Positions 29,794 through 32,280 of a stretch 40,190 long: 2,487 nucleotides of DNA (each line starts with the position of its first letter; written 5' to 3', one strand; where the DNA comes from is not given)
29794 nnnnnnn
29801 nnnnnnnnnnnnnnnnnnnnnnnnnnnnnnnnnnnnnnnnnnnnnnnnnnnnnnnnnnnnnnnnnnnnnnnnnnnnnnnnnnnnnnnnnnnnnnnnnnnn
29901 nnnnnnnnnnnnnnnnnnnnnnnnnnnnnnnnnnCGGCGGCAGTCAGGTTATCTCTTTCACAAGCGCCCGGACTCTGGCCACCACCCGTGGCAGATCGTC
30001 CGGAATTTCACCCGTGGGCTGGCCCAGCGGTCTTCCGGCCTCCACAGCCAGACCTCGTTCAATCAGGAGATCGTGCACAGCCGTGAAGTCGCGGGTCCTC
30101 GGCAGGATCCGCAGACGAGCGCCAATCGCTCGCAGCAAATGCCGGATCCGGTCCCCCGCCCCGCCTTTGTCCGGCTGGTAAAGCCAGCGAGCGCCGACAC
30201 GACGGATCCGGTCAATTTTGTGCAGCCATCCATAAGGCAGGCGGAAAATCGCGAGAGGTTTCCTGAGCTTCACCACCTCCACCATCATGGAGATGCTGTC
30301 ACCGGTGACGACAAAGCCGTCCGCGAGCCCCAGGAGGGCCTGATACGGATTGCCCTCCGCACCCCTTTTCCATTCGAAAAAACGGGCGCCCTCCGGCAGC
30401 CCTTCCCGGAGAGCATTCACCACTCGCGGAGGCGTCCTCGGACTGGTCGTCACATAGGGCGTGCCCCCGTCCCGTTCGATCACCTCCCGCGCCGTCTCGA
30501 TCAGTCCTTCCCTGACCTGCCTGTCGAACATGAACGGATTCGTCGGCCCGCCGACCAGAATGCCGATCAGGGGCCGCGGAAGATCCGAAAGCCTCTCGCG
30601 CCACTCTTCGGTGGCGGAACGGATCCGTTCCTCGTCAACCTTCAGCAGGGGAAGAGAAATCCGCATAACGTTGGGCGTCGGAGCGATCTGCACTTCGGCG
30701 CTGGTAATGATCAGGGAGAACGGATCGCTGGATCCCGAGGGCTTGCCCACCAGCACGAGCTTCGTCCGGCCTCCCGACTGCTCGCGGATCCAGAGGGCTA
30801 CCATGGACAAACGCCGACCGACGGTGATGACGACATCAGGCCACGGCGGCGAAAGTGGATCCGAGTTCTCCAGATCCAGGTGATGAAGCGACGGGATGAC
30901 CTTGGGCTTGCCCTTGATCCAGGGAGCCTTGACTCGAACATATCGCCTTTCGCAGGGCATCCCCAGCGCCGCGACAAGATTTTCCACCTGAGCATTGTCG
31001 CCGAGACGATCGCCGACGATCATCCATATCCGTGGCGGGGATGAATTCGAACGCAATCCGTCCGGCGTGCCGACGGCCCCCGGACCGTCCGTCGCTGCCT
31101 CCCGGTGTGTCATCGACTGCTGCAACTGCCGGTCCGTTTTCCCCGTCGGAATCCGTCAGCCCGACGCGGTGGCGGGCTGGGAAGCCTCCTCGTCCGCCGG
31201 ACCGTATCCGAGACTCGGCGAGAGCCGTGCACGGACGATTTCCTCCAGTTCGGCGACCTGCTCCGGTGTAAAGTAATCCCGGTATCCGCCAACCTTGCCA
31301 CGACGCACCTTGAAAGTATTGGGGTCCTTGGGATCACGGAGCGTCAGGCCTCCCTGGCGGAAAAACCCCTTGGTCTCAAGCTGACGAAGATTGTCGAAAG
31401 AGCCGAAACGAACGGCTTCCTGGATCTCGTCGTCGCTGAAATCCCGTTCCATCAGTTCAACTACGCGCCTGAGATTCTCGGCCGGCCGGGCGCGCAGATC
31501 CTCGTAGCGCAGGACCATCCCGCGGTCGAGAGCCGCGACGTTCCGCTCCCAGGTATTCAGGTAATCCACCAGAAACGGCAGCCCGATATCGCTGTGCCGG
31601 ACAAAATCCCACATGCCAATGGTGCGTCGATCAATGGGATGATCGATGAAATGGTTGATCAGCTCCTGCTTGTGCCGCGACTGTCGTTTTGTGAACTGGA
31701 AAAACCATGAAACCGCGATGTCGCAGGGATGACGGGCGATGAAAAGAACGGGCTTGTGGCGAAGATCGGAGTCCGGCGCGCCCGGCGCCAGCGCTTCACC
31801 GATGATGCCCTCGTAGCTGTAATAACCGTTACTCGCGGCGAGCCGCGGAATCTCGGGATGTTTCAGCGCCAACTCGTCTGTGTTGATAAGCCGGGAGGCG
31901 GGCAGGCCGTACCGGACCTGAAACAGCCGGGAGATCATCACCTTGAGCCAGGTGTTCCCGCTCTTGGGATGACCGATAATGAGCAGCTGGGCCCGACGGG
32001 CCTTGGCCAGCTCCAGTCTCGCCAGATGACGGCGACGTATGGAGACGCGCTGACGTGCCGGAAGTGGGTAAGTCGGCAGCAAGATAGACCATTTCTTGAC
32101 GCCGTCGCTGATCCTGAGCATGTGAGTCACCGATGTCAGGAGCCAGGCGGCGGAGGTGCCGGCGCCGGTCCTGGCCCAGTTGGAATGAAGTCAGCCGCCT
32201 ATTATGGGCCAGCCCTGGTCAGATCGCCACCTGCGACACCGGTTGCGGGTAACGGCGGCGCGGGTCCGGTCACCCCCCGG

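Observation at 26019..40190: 14-kb cluster combining sphingoid-base synthesis, five predicted glycosyltransferases, three sulfotransferases and a lipid-type ABC exporter: candidate pathway for a sulfated glyco(sphingo)lipid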

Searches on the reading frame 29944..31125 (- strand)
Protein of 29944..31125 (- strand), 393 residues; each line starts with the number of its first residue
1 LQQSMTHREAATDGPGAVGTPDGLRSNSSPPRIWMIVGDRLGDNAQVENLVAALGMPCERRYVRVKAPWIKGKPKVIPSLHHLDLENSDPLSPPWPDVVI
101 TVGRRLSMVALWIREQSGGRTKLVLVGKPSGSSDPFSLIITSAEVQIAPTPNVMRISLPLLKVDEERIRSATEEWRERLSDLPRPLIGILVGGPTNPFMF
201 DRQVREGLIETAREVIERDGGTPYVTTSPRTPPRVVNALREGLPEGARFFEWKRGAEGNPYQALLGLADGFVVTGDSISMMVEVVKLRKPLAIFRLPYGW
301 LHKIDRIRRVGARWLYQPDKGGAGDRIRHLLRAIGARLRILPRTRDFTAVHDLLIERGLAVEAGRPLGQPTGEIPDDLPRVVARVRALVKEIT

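Call 4: search_protein_families(library=pfam, proteins=[window:29944-31125:-], max_evalue=0.01)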
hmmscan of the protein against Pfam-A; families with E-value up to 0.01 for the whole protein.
window:29944-31125:- (393 aa): 1 family
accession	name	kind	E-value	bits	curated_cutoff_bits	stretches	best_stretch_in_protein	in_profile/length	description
PF06258.17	Mito_fiss_Elm1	-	2e-49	168.8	27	1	42-306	2-264/304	Mitochondrial fission ELM1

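Call 6: search_protein_families(library=ncbifam, proteins=[window:29944-31125:-], max_evalue=1)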
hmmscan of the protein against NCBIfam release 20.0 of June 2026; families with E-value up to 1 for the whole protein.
window:29944-31125:- (393 aa): 0 families

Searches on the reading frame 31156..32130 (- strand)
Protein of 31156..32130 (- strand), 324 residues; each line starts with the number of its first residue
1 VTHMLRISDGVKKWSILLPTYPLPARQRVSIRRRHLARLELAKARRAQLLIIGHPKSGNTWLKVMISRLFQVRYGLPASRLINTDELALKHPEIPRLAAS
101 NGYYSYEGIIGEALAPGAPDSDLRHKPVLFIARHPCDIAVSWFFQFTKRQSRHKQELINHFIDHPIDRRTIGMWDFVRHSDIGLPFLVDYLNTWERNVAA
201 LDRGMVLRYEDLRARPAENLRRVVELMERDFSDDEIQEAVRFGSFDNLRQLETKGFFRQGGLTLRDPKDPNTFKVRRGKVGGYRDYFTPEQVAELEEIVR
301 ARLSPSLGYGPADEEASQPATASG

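Call 4: search_protein_families(library=pfam, proteins=[window:31156-32130:-], max_evalue=0.01)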
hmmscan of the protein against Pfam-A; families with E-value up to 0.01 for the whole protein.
window:31156-32130:- (324 aa): 2 families
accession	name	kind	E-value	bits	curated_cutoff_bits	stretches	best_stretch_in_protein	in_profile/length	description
PF00685.33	Sulfotransfer_1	-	3.2e-22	79.6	22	1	128-303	93-251/255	Sulfotransferase domain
PF13469.12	Sulfotransfer_3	-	1.3e-06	29.3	27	0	128-233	127-216/216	Sulfotransferase family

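Call 86: search_protein_families(library=ncbifam, proteins=[window:31156-32121:-], max_evalue=0.001)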
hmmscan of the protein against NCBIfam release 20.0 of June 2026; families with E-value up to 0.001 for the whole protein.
window:31156-32121:- (321 aa): 0 families
